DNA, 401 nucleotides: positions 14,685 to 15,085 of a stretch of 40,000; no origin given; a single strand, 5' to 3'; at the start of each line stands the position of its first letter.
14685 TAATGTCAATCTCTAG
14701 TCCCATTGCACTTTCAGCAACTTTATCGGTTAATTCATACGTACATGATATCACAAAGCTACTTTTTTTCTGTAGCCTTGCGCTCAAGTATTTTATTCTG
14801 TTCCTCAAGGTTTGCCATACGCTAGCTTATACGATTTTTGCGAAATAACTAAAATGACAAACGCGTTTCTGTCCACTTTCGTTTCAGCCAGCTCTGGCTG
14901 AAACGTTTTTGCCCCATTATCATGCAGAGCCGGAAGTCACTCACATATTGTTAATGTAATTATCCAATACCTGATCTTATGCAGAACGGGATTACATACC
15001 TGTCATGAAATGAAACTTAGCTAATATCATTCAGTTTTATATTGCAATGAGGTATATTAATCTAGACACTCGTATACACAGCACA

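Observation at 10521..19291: Cargo is organised as three cassettes separated by four direct copies of a conserved boundary repeat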

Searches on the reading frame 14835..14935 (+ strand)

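Call 74: find_homologous_proteins(query=L045:10200-10793:+, max_evalue=1e-20)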
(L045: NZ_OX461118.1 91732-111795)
Query L045:10200-10793:+ (197 aa): 7925 proteins with E <= 1e-20 among 8000 candidates; the best 120 are listed.
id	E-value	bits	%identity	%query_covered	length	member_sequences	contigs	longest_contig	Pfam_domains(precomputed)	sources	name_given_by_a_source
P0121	8.8e-126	435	99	100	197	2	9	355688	PF00589.28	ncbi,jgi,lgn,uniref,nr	ncbi:tyrosine-type recombinase/integrase (plasmid) [Shewanella sp. LC6]|jgi:integrase|uniref:tyrosin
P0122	1.4e-125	434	99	100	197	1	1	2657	PF00589.28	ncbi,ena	-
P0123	1.1e-124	431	99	100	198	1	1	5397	PF00589.28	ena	-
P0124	7.9e-113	393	89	100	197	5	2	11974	PF00589.28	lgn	-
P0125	1.4e-112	392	88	100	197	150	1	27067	PF00589.28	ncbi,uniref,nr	ncbi:tyrosine-type recombinase/integrase [Vibrio mediterranei]|uniref:tyrosine-type recombinase/inte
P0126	2.0e-112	391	89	100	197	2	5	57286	PF19413.6,PF00589.28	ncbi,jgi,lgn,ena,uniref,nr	ncbi:phage integrase [Shewanella algicola]|uniref:Tyrosine-type recombinase/integrase n=2 Tax=Gammap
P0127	7.7e-112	389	100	90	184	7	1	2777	PF00589.28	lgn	-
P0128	1.6e-111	388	88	100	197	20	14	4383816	PF00589.28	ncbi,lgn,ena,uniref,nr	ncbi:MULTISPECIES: tyrosine-type recombinase/integrase [Enterobacterales]|uniref:tyrosine-type recom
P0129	2.4e-111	388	89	100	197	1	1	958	PF00589.28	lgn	-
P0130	1.3e-110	386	88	100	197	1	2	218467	PF00589.28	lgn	-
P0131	3.1e-109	381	87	99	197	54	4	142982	PF00589.28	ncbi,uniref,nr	ncbi:tyrosine-type recombinase/integrase [Vibrio mediterranei]|uniref:tyrosine-type recombinase/inte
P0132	6.8e-109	380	88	100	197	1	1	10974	PF00589.28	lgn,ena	-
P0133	4.9e-107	374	86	100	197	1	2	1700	PF00589.28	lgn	-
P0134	1.1e-106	373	86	99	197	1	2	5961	PF00589.28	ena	-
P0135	1.2e-106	373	87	100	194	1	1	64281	PF00589.28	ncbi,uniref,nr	ncbi:tyrosine-type recombinase/integrase [Vibrio diabolicus]|uniref:tyrosine-type recombinase/integr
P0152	2.3e-94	333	81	99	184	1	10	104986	PF00589.28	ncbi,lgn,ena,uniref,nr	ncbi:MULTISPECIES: tyrosine-type recombinase/integrase [Vibrio]|uniref:Integrase n=1 Tax=Vibrio sple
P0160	5.5e-88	312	74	98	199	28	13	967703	PF00589.28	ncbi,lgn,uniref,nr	ncbi:TPA: tyrosine-type recombinase/integrase [Vibrio metschnikovii]|uniref:tyrosine-type recombinas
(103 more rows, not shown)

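Call 75: find_encoding_contigs(protein=P0152, flank=8000, max_places=10)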
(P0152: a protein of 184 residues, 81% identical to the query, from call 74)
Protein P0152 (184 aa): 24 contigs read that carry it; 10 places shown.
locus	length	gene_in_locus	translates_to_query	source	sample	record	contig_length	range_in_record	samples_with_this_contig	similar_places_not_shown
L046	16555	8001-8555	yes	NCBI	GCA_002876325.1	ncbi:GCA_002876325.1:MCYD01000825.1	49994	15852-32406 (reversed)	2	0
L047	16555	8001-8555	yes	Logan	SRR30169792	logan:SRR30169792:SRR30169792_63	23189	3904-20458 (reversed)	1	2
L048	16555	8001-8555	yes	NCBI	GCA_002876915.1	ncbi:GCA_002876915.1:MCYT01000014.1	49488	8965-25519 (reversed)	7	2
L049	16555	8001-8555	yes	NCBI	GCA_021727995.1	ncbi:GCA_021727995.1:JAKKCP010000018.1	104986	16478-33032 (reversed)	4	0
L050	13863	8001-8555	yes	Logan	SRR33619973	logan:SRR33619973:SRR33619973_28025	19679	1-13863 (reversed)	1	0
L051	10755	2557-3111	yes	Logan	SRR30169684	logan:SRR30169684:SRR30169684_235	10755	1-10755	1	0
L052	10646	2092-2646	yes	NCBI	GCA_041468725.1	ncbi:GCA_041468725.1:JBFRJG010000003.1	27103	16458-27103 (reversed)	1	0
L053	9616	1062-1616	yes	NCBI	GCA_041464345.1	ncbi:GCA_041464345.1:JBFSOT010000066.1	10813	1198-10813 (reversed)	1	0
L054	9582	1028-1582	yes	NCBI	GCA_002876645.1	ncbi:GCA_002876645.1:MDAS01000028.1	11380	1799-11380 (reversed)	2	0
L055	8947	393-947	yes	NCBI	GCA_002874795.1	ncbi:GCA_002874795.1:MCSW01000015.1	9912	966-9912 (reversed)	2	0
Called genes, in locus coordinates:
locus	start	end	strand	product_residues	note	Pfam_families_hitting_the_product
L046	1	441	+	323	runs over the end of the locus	PF06834:TraU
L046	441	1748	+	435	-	-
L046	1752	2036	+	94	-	-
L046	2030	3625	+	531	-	PF07916:TraG_N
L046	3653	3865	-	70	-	-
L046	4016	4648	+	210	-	-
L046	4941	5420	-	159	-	-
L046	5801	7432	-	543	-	PF13655:RVT_N, PF00078:RVT_1, PF08388:GIIM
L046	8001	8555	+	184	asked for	PF00589:Phage_integrase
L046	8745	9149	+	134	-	PF19570:DUF6088 (weak)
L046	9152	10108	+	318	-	PF08843:AbiEii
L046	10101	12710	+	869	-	PF12161:HsdM_N, PF02384:N6_Mtase, PF07669:Eco57I (weak)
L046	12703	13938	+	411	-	PF01420:Methylase_S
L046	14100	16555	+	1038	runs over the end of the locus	PF04313:HSDR_N, PF00270:DEAD (weak), PF04851:ResIII, PF18766:SWI2_SNF2, PF22679:T1R_D3-like, PF12008:EcoR124_C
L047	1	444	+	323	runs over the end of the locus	PF06834:TraU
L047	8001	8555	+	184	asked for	PF00589:Phage_integrase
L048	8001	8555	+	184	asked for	PF00589:Phage_integrase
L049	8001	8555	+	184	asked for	PF00589:Phage_integrase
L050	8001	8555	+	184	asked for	PF00589:Phage_integrase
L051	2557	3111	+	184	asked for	PF00589:Phage_integrase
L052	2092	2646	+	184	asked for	PF00589:Phage_integrase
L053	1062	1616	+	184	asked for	PF00589:Phage_integrase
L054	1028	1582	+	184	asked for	PF00589:Phage_integrase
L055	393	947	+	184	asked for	PF00589:Phage_integrase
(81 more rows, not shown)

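Call 76: find_encoding_contigs(protein=P0160, flank=8000, max_places=10)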
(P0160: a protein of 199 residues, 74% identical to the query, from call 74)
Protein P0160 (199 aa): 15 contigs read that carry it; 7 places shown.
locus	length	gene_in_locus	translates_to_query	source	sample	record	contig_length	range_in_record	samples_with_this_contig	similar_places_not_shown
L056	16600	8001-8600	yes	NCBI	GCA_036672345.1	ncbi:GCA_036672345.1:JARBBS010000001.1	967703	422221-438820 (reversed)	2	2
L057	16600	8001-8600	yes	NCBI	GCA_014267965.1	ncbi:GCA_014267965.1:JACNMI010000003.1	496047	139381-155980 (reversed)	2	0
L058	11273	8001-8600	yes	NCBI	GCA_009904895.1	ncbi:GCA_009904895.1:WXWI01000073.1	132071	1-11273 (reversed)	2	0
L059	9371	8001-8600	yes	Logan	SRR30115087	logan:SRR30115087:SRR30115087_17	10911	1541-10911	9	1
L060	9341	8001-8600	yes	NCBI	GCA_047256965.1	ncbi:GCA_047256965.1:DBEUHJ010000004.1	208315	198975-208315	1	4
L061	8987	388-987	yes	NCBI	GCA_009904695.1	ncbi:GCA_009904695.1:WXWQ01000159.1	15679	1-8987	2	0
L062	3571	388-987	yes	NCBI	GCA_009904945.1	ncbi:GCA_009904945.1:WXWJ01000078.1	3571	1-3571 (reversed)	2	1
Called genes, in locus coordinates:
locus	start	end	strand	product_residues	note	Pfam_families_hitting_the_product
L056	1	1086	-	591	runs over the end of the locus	PF01336:tRNA_anti-codon, PF00152:tRNA-synt_2, PF02938:GAD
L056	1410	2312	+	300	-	PF01904:DUF72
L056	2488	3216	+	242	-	PF00891:Methyltransf_2 (weak), PF09243:Rsm22 (weak), PF08241:Methyltransf_11, PF08242:Methyltransf_12, PF13649:Methyltransf_25, PF13847:Methyltransf_31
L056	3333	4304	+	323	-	PF08003:Methyltransf_9, PF02353:CMAS (weak), PF13489:Methyltransf_23, PF13847:Methyltransf_31, PF08241:Methyltransf_11, PF08242:Methyltransf_12, PF13649:Methyltransf_25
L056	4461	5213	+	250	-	PF05618:RimB-like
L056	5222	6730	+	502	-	PF14400:Transglut_i_TM, PF14402:7TM_transglut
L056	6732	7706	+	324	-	PF14397:ATPgrasp_ST, PF02655:ATP-grasp_3 (faint), PF02955:GSH-S_ATP (faint), PF08443:RimK (faint), PF14398:ATPgrasp_YheCD (faint)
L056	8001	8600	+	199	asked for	PF00589:Phage_integrase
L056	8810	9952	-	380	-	PF01053:Cys_Met_Meta_PP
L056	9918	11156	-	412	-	PF18130:ATPgrasp_N (faint), PF07478:Dala_Dala_lig_C (weak), PF13535:ATP-grasp_4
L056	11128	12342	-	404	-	PF02655:ATP-grasp_3, PF02786:CPSase_L_D2 (weak), PF07478:Dala_Dala_lig_C (weak), PF13535:ATP-grasp_4, PF18603:LAL_C2 (weak)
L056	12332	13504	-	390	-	PF07690:MFS_1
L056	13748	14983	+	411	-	-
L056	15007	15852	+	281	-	PF00581:Rhodanese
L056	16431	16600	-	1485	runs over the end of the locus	PF04310:MukB, PF13555:AAA_29, PF16330:MukB_hinge, PF13558:SbcC_Walker_B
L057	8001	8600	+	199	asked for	PF00589:Phage_integrase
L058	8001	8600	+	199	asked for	PF00589:Phage_integrase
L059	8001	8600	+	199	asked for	PF00589:Phage_integrase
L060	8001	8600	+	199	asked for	PF00589:Phage_integrase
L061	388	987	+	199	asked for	PF00589:Phage_integrase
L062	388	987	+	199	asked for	PF00589:Phage_integrase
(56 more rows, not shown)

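Call 109: search_dna_similar(query=L045:10200-10793:+, collection=plasmids, mode=protein, max_evalue=1e-30, max_rows=40, rows=spread)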
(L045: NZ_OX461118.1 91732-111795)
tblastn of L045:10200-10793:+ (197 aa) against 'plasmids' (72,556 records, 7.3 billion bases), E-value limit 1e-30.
Records with a match: 338; places in all: 394; records where one place covers at least 80% of the query: 321.
Best place of each record, by identity: >=99% 3; 90-95% 4; 80-90% 11; 60-80% 15; <60% 305.
By first word of the organism name: Pantoea 29; Escherichia 25; Sinorhizobium 22; Vibrio 21; Phaeobacter 17; Klebsiella 16; Sphingobium 13; Rhizobium 12; Acetobacter 12; Agrobacterium 10; and 74 more.
By predicted mobility (MOB-suite, as given by PLSDB): conjugative 144; non-mobilizable 142; mobilizable 52.
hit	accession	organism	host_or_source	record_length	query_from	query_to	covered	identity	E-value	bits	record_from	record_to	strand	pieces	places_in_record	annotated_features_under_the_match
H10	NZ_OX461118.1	Shewanella baltica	bacterial strain isolated from smoked ...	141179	1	197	100%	100.0%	1e-129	408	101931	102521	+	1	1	tyrosine-type recombinase/integrase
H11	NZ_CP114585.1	Salinivibrio proteolyticus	-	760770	4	197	98%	88.1%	6e-114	363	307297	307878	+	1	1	tyrosine-type recombinase/integrase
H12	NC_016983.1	Photobacterium damselae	-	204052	1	196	99%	79.1%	2e-100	324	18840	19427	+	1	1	tyrosine-type recombinase/integrase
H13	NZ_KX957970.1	Vibrio parahaemolyticus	shrimp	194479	5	196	97%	61.5%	1e-70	239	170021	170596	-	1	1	tyrosine-type recombinase/integrase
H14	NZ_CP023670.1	Methylomonas koyamae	-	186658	5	196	97%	55.2%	1e-61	213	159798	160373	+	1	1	tyrosine-type recombinase/integrase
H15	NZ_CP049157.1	Caballeronia sp. SBC1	whole organism,soil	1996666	5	197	98%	53.4%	3e-62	215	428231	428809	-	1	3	none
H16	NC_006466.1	Cupriavidus metallidurans CH34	-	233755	5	197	98%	52.9%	2e-60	209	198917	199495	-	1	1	tyrosine-type recombinase/integrase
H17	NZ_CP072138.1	Agrobacterium sp. S7/73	Phyla canescens,cell culture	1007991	5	197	98%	52.3%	3e-60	209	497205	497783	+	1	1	record has no annotation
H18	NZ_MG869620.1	Polaromonas sp. H6N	Hansbreen Glacier, Spitsbergen, surface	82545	9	197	96%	52.4%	8e-59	205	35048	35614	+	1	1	tyrosine-type recombinase/integrase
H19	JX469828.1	uncultured bacterium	-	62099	5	197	98%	51.3%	7e-58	202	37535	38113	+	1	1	integrase family protein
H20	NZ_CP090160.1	Roseivivax marinus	Bathymodiolus marisindicus,single cell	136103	5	197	98%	51.0%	4e-58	203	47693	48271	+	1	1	tyrosine-type recombinase/integrase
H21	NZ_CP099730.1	Pantoea agglomerans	cell culture,Rotten Potato Tubers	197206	5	196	97%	51.0%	4e-56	197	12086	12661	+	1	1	tyrosine-type recombinase/integrase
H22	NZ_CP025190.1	Roseomonas mucosa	Homo sapiens,clinical, human skin, ...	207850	6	197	97%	50.5%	6e-59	205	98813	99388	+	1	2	tyrosine-type recombinase/integrase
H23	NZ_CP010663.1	Phaeobacter inhibens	cell culture,clam larvae aquaculture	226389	5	197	98%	50.3%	3e-55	195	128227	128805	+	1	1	tyrosine-type recombinase/integrase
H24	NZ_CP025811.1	Sulfitobacter sp. SK025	Marine surface water,North Sea (surface ...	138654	5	197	98%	50.3%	7e-54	191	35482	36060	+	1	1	tyrosine-type recombinase/integrase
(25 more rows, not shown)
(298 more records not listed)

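Call 110: get_annotated_region(hit=H11, flank=9000)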
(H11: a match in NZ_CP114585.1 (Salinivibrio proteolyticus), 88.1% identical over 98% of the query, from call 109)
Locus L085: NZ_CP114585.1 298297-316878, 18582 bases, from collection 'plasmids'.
description: Salinivibrio proteolyticus strain TGB10 plasmid unnamed, complete sequence
organism: Salinivibrio proteolyticus (NCBI taxid 334715)
taxonomy: Bacteria; Pseudomonadota; Gammaproteobacteria; Vibrionales; Vibrionaceae; Salinivibrio; Salinivibrio proteolyticus
host: -; source: -; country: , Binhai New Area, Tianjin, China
typing (MOB-suite, as given by PLSDB): non-mobilizable
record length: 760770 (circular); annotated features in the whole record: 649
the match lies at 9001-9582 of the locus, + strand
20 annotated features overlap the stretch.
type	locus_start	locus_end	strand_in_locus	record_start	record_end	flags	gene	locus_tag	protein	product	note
CDS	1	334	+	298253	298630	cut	-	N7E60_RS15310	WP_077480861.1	helix-turn-helix transcriptional regulator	-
CDS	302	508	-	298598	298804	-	-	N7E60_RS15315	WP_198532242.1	DUF1289 domain-containing protein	-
CDS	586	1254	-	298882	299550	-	-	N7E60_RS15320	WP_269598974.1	glutathione S-transferase N-terminal domain-containing protein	GO:0006749 - glutathione metabolic process [Evidence IEA]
CDS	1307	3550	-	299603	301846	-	pdsS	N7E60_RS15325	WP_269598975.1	proteobacterial dedicated sortase system histidine kinase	-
CDS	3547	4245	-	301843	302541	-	pdsR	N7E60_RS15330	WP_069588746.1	proteobacterial dedicated sortase system response regulator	-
CDS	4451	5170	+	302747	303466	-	pdsO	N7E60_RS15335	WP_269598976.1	sortase-associated OmpA-like protein PdsO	-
CDS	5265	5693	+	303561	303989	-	-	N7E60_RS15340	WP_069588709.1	GNAT family N-acetyltransferase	-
CDS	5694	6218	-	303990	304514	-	-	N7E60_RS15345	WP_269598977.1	methylated-DNA--[protein]-cysteine S-methyltransferase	GO:0006281 - DNA repair [Evidence IEA]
CDS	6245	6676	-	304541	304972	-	-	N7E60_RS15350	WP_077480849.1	DUF3010 family protein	-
CDS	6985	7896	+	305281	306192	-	-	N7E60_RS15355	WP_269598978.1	hypothetical protein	-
CDS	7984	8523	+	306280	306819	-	-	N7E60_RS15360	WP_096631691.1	NUDIX hydrolase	-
CDS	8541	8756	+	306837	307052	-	-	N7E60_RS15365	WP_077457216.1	DUF3820 family protein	-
CDS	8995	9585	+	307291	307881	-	-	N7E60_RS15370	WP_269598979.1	tyrosine-type recombinase/integrase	GO:0015074 - DNA integration [Evidence IEA]; GO:0006310 - DNA recombination [Evidence IEA]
CDS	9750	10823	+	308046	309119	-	-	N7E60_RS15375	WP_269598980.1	XRE family transcriptional regulator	-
CDS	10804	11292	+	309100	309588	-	-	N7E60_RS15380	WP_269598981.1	PIN domain-containing protein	-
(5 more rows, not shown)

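Call 111: get_annotated_region(hit=H12, flank=9000)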
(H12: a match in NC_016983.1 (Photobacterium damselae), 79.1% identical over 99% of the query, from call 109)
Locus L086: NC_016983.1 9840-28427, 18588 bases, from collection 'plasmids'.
description: Photobacterium damselae subsp. damselae plasmid pAQU1, complete sequence
organism: Photobacterium damselae (NCBI taxid 85581)
taxonomy: Bacteria; Pseudomonadota; Gammaproteobacteria; Vibrionales; Vibrionaceae; Photobacterium; Photobacterium damselae
host: -; source: -; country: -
typing (MOB-suite, as given by PLSDB): conjugative; replicon rep_cluster_1134; relaxase MOBH; mating-pair formation MPF_F
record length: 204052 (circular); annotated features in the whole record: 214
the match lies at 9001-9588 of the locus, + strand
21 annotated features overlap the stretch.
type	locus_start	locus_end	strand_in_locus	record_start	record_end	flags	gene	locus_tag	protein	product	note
CDS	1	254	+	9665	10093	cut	-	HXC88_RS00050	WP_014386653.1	hypothetical protein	-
CDS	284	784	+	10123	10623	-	-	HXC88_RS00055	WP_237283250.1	hypothetical protein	-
CDS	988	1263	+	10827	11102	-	-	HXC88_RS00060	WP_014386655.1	hypothetical protein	-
CDS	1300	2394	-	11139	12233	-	-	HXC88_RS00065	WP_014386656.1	hypothetical protein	-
CDS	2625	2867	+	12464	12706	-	-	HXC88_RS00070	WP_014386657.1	hypothetical protein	-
CDS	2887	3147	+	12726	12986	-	-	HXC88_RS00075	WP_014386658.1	hypothetical protein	-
CDS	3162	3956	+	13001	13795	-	-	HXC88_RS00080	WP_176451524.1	nuclease-related domain-containing protein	-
CDS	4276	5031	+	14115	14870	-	-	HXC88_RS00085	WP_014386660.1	hypothetical protein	-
CDS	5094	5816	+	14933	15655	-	-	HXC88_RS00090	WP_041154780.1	NYN domain-containing protein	-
CDS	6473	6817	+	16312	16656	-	-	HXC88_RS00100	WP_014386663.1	tetratricopeptide repeat protein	-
CDS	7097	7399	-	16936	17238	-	-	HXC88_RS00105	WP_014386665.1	hypothetical protein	-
CDS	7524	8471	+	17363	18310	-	-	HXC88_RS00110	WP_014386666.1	IS30 family transposase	-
CDS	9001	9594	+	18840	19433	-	-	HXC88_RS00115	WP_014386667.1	tyrosine-type recombinase/integrase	GO:0015074 - DNA integration [Evidence IEA]; GO:0006310 - DNA recombination [Evidence IEA]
CDS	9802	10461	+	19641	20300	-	-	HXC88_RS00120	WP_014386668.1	RES family NAD+ phosphorylase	-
CDS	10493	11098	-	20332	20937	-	-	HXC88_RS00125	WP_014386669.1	hypothetical protein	-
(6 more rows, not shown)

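Call 112: get_annotated_region(hit=H13, flank=9000)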
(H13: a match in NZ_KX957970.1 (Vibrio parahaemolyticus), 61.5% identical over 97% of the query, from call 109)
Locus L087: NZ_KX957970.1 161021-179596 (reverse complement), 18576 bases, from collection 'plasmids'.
description: Vibrio parahaemolyticus plasmid pVPS43, complete sequence
organism: Vibrio parahaemolyticus (NCBI taxid 670)
taxonomy: Bacteria; Pseudomonadota; Gammaproteobacteria; Vibrionales; Vibrionaceae; Vibrio; Vibrio parahaemolyticus
host: -; source: shrimp; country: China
typing (MOB-suite, as given by PLSDB): conjugative; replicon rep_cluster_1134,rep_cluster_1254; relaxase MOBH; mating-pair formation MPF_F
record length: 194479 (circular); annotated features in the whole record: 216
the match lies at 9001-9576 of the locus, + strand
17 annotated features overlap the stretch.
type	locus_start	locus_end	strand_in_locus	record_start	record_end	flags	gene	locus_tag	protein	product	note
CDS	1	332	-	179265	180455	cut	-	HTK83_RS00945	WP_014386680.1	KorB domain-containing protein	-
CDS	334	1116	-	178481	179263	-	-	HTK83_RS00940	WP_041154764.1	ParA family protein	-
CDS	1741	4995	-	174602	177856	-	-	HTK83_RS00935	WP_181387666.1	type I restriction endonuclease subunit R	-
CDS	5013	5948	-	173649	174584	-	-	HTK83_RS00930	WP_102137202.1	HrgA protein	-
CDS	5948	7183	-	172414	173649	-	-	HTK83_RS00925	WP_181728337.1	restriction endonuclease subunit S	GO:0006304 - DNA modification [Evidence IEA]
CDS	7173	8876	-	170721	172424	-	-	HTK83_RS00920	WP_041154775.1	class I SAM-dependent DNA methyltransferase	-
CDS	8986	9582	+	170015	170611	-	-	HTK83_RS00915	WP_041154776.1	tyrosine-type recombinase/integrase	GO:0015074 - DNA integration [Evidence IEA]; GO:0006310 - DNA recombination [Evidence IEA]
CDS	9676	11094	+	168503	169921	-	-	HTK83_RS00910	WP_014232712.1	SIR2 family protein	-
CDS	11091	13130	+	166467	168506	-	-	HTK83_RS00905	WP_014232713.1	DUF87 domain-containing protein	-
CDS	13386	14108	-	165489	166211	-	-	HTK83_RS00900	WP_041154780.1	NYN domain-containing protein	-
CDS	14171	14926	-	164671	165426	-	-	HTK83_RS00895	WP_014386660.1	hypothetical protein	-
CDS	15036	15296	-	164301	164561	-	-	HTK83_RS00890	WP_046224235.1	hypothetical protein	-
CDS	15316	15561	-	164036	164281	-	-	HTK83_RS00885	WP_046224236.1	hypothetical protein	-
CDS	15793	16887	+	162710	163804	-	-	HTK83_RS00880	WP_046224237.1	hypothetical protein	-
CDS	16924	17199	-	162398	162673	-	-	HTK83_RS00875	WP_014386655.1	hypothetical protein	-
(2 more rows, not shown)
